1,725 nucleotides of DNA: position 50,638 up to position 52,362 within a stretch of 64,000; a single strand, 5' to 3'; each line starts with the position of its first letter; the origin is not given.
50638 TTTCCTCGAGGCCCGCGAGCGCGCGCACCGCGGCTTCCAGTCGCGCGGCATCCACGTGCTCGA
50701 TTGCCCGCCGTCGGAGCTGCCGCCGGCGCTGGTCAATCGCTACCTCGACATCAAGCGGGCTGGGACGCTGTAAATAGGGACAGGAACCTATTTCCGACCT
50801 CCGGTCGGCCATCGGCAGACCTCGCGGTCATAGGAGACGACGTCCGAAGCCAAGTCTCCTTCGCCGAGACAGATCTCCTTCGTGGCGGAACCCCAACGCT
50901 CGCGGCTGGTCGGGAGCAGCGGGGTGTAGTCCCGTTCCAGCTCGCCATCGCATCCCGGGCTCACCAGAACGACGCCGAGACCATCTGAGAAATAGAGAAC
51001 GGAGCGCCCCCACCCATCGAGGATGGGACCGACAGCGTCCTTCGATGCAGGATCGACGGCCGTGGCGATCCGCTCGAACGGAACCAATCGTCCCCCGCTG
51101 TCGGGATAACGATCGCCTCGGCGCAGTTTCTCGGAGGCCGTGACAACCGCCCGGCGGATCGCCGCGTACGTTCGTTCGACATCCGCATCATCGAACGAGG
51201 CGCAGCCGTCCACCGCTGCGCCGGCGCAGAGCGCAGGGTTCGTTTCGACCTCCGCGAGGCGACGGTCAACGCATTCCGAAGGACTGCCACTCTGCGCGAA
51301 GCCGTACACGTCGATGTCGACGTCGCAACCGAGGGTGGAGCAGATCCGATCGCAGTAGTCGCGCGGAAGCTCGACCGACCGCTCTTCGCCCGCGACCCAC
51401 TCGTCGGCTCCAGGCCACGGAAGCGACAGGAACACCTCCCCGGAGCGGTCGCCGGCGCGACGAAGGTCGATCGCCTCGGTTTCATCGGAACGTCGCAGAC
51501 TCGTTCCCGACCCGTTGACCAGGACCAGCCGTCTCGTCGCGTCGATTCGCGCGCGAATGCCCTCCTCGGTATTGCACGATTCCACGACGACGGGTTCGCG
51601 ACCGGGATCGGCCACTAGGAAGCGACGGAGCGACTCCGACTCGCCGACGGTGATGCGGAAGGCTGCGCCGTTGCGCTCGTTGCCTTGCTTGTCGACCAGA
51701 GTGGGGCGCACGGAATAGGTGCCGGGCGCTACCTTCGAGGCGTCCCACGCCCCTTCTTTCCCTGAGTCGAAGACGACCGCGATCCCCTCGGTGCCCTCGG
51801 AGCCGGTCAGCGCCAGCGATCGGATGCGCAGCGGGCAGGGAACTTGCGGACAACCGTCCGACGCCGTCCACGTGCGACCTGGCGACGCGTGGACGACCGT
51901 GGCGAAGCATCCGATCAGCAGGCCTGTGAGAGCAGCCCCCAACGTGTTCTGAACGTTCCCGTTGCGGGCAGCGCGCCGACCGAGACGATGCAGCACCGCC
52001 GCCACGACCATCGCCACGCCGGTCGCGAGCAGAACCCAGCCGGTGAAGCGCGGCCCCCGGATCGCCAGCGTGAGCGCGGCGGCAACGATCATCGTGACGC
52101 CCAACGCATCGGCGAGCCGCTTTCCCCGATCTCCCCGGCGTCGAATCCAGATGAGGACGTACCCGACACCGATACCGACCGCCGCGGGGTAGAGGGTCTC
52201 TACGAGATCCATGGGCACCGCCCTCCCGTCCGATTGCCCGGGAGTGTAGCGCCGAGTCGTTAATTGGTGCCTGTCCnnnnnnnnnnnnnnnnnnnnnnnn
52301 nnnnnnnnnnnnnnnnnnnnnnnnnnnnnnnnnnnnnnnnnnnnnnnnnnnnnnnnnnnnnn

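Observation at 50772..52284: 1.5-kb lower-GC segment with one orphan membrane-protein gene, bracketed by inverted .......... half-sites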

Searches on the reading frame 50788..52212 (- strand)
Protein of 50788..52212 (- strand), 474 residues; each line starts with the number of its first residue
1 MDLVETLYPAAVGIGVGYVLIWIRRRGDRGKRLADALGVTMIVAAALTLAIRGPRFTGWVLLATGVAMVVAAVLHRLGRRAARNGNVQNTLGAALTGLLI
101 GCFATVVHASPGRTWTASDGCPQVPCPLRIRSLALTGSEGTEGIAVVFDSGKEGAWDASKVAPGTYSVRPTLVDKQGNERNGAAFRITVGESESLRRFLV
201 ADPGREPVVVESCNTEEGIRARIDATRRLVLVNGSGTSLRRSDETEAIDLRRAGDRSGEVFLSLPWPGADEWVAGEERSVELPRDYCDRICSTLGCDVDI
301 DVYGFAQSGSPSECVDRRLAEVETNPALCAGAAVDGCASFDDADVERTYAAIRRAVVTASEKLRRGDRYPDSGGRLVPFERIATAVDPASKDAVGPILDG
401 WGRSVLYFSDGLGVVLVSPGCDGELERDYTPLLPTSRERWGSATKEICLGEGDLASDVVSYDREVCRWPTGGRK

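Call 12: find_homologous_proteins(query=window:50788-52212:-, max_evalue=0.01)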
Query window:50788-52212:- (474 aa): 2 proteins with E <= 0.01 among 8000 candidates.
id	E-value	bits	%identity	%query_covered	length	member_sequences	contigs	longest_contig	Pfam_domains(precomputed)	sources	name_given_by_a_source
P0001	0.0e+0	1061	100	100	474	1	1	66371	-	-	-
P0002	5.5e-277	937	89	100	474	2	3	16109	-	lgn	-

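Call 13: find_encoding_contigs(protein=P0002, flank=10000, max_places=6)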
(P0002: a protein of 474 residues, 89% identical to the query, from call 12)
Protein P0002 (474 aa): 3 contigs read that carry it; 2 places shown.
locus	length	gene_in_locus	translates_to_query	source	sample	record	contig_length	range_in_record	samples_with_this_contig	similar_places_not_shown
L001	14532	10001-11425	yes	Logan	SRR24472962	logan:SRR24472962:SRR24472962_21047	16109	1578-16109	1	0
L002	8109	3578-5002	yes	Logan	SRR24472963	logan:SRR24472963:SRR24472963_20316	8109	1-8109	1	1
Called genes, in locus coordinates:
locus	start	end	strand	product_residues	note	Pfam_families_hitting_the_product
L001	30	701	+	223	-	PF06335:DUF1054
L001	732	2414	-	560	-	PF00171:Aldedh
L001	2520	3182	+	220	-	PF00440:TetR_N, PF17932:TetR_C_24 (weak), PF17938:TetR_C_29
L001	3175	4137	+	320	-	PF25881:HH_YBHG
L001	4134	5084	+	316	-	PF00005:ABC_tran, PF13304:AAA_21 (weak)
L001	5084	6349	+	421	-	PF02321:OEP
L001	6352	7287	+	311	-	PF00005:ABC_tran, PF13304:AAA_21 (faint), PF13732:DrrA1-3_C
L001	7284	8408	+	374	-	PF12679:ABC2_membrane_2, PF12698:ABC2_membrane_3, PF01061:ABC2_membrane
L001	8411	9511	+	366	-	PF12679:ABC2_membrane_2, PF12730:ABC2_membrane_4 (faint), PF12698:ABC2_membrane_3, PF01061:ABC2_membrane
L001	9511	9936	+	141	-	-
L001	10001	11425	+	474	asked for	-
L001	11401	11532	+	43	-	-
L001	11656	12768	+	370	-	PF13173:AAA_14, PF13635:DUF4143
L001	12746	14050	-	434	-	PF01882:DUF58, PF13519:VWA_2 (weak)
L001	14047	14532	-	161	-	?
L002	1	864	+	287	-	?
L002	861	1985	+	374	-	PF12679:ABC2_membrane_2, PF12698:ABC2_membrane_3, PF01061:ABC2_membrane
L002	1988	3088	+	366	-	PF12679:ABC2_membrane_2, PF12730:ABC2_membrane_4 (faint), PF12698:ABC2_membrane_3, PF01061:ABC2_membrane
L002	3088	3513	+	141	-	-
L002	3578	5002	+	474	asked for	-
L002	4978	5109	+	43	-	-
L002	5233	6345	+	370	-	PF13173:AAA_14, PF13635:DUF4143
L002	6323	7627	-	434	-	PF01882:DUF58, PF13519:VWA_2 (weak)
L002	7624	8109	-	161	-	?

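Call 14: search_protein_families(library=pfam, proteins=[window:50788-52212:-], max_evalue=0.1)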
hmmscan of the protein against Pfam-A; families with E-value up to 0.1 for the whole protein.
window:50788-52212:- (474 aa): 2 families
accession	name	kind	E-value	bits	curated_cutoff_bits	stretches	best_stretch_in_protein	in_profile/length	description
PF09913.15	DUF2142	-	0.0073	15.6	30.1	1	28-108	192-259/395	Predicted membrane protein (DUF2142)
PF03739.19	LptF_LptG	-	0.046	13.2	27.9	1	31-105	273-348/353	Lipopolysaccharide export system permease LptF/LptG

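Call 36: search_protein_representatives(protein=window:50788-52212:-)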
Query: 474 residues. Proteins with E-value up to 0.001 (for the whole library): 86; up to 1e-10: 8; up to 1e-30: 1. The best 86 are listed.
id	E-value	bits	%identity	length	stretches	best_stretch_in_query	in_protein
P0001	0.0e+00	1060.7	100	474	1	1-474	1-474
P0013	1.7e-26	109.6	63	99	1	1-92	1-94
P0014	4.6e-19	85.1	37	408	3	376-442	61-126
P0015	2.8e-14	69.3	33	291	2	342-436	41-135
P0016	9.4e-13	64.3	38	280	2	368-469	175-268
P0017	1.3e-12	63.8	36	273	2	346-454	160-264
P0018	9.7e-12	60.9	37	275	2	353-468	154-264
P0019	9.9e-11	57.6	34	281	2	350-434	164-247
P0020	1.3e-10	57.2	31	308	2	340-471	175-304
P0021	2.3e-10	56.4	28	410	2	362-471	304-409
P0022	2.8e-10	56.1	35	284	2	353-431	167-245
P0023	3.8e-10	55.7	35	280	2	350-430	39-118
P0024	8.4e-09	51.2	38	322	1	329-432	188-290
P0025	1.9e-08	50.0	37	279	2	360-433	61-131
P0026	6.5e-08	48.3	28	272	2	343-452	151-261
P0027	1.3e-07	47.3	37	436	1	338-435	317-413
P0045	8.8e-06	41.3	36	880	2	345-430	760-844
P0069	4.4e-05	38.9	36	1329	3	137-182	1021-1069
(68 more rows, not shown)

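Call 37: search_protein_families(library=pfam, proteins=[P0013, P0014, P0015, P0016, P0017, P0020, P0021, P0027, P0045, P0069], max_evalue=0.01)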
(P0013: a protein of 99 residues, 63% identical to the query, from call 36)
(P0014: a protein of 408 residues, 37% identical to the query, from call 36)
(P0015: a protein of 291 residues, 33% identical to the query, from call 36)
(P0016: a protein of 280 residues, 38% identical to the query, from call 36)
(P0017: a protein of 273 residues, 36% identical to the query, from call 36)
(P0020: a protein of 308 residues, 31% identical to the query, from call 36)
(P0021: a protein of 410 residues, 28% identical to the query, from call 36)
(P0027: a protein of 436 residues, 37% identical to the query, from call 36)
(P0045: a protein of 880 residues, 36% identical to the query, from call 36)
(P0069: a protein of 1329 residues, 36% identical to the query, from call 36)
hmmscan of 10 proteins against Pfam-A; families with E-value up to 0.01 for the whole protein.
P0013 (99 aa): 2 families
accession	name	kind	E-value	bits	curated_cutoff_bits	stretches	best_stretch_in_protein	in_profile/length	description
PF07690.21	MFS_1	-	0.0025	17.2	33.4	1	7-71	241-313/347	Major Facilitator Superfamily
PF11992.13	TgpA_N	-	0.0064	16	30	1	6-74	19-91/333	TgpA N-terminal domain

P0014 (408 aa): 1 family
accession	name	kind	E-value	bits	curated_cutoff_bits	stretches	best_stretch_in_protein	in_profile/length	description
PF08334.16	T2SSG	-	6.3e-11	42.7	21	1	158-238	16-96/108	Type II secretion system (T2SS), protein G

P0015 (291 aa): 1 family
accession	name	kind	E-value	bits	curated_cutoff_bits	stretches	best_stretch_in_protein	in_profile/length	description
PF08334.16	T2SSG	-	8.3e-10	39.1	21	1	212-249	59-98/108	Type II secretion system (T2SS), protein G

P0016 (280 aa): 1 family
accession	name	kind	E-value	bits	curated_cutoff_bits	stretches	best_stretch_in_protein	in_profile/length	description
PF08334.16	T2SSG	-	5.1e-10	39.8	21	1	154-231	13-95/108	Type II secretion system (T2SS), protein G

P0017 (273 aa): 1 family
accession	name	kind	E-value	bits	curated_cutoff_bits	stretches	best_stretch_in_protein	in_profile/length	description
PF08334.16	T2SSG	-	6.1e-16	58.9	21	2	40-119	14-99/108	Type II secretion system (T2SS), protein G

P0020 (308 aa): 1 family
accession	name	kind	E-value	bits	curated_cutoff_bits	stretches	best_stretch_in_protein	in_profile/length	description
PF08334.16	T2SSG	-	5.9e-13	49.3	21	1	36-122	7-99/108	Type II secretion system (T2SS), protein G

P0021 (410 aa): 0 families

P0027 (436 aa): 2 families
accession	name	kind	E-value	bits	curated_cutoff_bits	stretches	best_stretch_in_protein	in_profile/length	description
PF08334.16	T2SSG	-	6.3e-09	36.3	21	1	314-402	1-95/108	Type II secretion system (T2SS), protein G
PF11832.13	DUF3352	-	0.0015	17.6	26.8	1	52-268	312-515/536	Protein of unknown function (DUF3352)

P0045 (880 aa): 2 families
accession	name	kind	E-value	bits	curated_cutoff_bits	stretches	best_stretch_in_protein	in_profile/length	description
PF08334.16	T2SSG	-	6.1e-10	39.6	21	1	755-838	6-95/108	Type II secretion system (T2SS), protein G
PF07596.16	SBP_bac_10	-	0.0071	16.8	23.3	0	229-267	14-57/268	Protein of unknown function (DUF1559)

P0069 (1329 aa): 11 families
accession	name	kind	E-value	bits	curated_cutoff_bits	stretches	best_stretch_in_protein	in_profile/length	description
PF13620.12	CarboxypepD_reg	-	3.5e-16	59.8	32.3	1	1191-1259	2-71/82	Carboxypeptidase regulatory-like domain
PF13715.12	CarbopepD_reg_2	-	2.2e-09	37.7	32.2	1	1191-1265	1-73/88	CarboxypepD_reg-like domain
PF17802.7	SpaA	-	7e-09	36.2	23.1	1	1190-1242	2-57/91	Prealbumin-like fold domain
PF17210.9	SdrD_B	-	1.1e-07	32.4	29.7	1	1196-1263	17-84/112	SdrD B-like domain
PF07210.18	DUF1416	-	1.2e-06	28.7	23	1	1191-1256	22-86/97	Protein of unknown function (DUF1416)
PF09134.16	Invasin_D3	-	0.0002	22.2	33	0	999-1063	24-86/98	Invasin, domain 3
PF20598.4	DUF6795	-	0.0004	21.1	27.4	1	1193-1261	3-72/103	Domain of unknown function (DUF6795)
PF16967.11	TcfC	-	0.00078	19.4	29.4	0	1044-1067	37-60/68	E-set like domain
PF19077.6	Big_13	-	0.0012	19.8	27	0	1037-1076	61-101/102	Bacterial Ig-like domain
PF02369.22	Big_1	-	0.0076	16.8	34.9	1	1191-1231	21-64/93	Bacterial Ig-like domain (group 1)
PF09430.16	EMC7_beta-sandw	-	0.0096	16.5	26.6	0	1204-1253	8-55/122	ER membrane protein complex subunit 7, beta-sandwich domain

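Call 39: find_encoding_contigs(protein=P0013, flank=5000, max_places=4)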
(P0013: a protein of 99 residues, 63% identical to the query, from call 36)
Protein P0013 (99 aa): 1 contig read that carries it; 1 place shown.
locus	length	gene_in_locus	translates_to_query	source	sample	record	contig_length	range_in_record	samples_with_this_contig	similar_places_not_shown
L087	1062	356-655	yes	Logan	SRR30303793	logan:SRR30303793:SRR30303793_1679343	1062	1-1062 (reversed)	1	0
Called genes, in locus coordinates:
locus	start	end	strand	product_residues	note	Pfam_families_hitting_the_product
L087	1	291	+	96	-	?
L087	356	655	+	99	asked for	-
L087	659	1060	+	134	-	?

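Call 49: search_protein_families(library=ncbifam, proteins=[window:50788-52212:-, L001:11656-12768:+], max_evalue=0.01)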
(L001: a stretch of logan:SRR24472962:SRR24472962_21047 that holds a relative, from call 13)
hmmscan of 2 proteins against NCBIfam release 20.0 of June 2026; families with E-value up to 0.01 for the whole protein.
window:50788-52212:- (474 aa): 0 families

L001:11656-12768:+ (370 aa): 0 families

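Call 50: search_solved_structures(query=window:50788-52212:-, max_evalue=1)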
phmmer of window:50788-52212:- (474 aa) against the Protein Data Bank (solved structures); distinct sequences matched with E-value up to 1: 1.
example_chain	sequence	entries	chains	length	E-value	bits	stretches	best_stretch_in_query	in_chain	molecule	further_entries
2yn3_A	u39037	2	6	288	0.93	11.5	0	163-191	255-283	PUTATIVE INNER MEMBRANE PROTEIN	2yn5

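Call 60: predict_structure(alignment_id=A1)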
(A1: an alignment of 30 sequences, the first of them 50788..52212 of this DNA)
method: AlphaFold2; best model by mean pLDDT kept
length: 474 residues; sequences in the alignment: 30
mean_pLDDT: 58.9   pTM: 0.38
mean pLDDT of the five models: 58.9, 58.2, 57.9, 57.2, 56.1
residues with pLDDT >= 90: 93; 70-90: 88; 50-70: 94; < 50: 199
segments of 3 or more residues with pLDDT < 50: 97-131, 133-137, 139-157, 192-285, 289-334
pLDDT, mean of each block of 10 residues (from residue 1): 70 76 73 63 67 68 77 73 55 51 33 28 30 46 33 42 66 61 61 35 26 38 30 24 25 28 33 33 46 37 29 41 34 56 90 93 84 94 81 85 96 95 94 88 92 94 91 64
secondary structure, 60 per line:
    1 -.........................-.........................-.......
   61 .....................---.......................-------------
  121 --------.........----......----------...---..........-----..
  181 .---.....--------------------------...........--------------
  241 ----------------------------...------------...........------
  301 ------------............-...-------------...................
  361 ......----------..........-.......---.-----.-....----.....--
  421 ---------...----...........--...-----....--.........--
elements in order: H2-26 H28-52 H54-81 H85-107 E129-137 E142-147 E164-173 E179-181 E185-189 H216-226 H284-294 H313-324 H342-366 H379-386 H388-394 E406-409 E414-418 H437-447 E450-452 E458-461 E464-469

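Call 66: fold_search(model_id=the predicted structure, library=pdb)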
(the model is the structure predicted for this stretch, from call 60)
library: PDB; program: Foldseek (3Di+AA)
matches with E <= 10: 460; with E <= 0.001: 0
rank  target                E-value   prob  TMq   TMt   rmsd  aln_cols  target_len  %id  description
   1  2yn3_B                6.8e-02  0.95  0.09  0.17  16.1        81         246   17  Structural insight into the giant calcium-binding adhesin SiiE: implications for the adhesion of Salmonella enterica t (released 2013-04-03)
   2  2yn3_A                1.2e-01  0.84  0.08  0.13  10.8        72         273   21  Structural insight into the giant calcium-binding adhesin SiiE: implications for the adhesion of Salmonella enterica t (released 2013-04-03)
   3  2yn3_C                1.2e-01  0.82  0.08  0.13  10.5        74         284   20  Structural insight into the giant calcium-binding adhesin SiiE: implications for the adhesion of Salmonella enterica t (released 2013-04-03)
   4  2yn5_A                1.5e-01  0.77  0.08  0.13  10.8        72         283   21  Structural insight into the giant calcium-binding adhesin SiiE: implications for the adhesion of Salmonella enterica t (released 2013-04-03)
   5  2yn5_B                2.3e-01  0.82  0.10  0.15   4.8        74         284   20  Structural insight into the giant calcium-binding adhesin SiiE: implications for the adhesion of Salmonella enterica t (released 2013-04-03)
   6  3pdg                  2.8e-01  0.47  0.08  0.32   8.8        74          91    9  Structures of Clostridium thermocellum CbhA fibronectin(III)-like modules (released 2011-11-23)
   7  2kr0_MODEL_1_A        3.1e-01  0.03  0.07  0.07  34.7       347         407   10  Solution structure of the proteasome ubiquitin receptor Rpn13 (released 2010-05-26)
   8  3pdd                  3.3e-01  0.38  0.08  0.17   9.2        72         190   10  Structures of Clostridium thermocellum CbhA fibronectin(III)-like modules (released 2011-11-23)
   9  9leg_B                3.5e-01  0.09  0.07  0.09  19.5       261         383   12  AMO complex (released 2026-02-04)
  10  2yn3_D                4.0e-01  0.66  0.11  0.22   8.9        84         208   17  Structural insight into the giant calcium-binding adhesin SiiE: implications for the adhesion of Salmonella enterica t (released 2013-04-03)
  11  5ii4_A                4.0e-01  0.18  0.07  0.07  12.5        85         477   14  Crystal structure of red abalone VERL repeat 1 with linker at 2.0 A resolution (released 2017-06-14)
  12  6cxh_A                4.0e-01  0.07  0.07  0.08  20.0       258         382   10  Crystal structure of particulate methane monooxygenase from Methylomicrobium alcaliphilum 20Z (released 2018-05-16)
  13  5icu                  4.2e-01  0.87  0.10  0.40   4.1        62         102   21  The crystal structure of CopC from Methylosinus trichosporium OB3b (released 2016-04-06)
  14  7bk7_AAA              5.3e-01  0.30  0.08  0.29   7.4        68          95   19  PfCopC mutant - D83N (released 2021-07-07)
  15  1fst_B                5.6e-01  0.21  0.08  0.23  15.5       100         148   16  CRYSTAL STRUCTURE OF TRUNCATED HUMAN RHOGDI TRIPLE MUTANT (released 2001-05-02)
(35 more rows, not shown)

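Call 79: search_protein_families(library=pfam, proteins=[L001:11656-12768:+, L087:659-1060:+], max_evalue=0.01)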
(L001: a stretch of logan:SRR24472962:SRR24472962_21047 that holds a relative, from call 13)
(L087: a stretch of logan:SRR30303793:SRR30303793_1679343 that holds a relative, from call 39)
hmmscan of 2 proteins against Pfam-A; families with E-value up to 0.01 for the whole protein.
L001:11656-12768:+ (370 aa): 2 families
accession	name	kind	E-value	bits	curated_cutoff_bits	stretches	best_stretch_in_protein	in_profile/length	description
PF13635.12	DUF4143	-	4.7e-31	108.1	28.1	1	151-302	2-160/160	Domain of unknown function (DUF4143)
PF13173.12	AAA_14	-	1.6e-15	57.7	27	1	1-106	8-124/129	AAA domain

L087:659-1060:+ (134 aa): 0 families
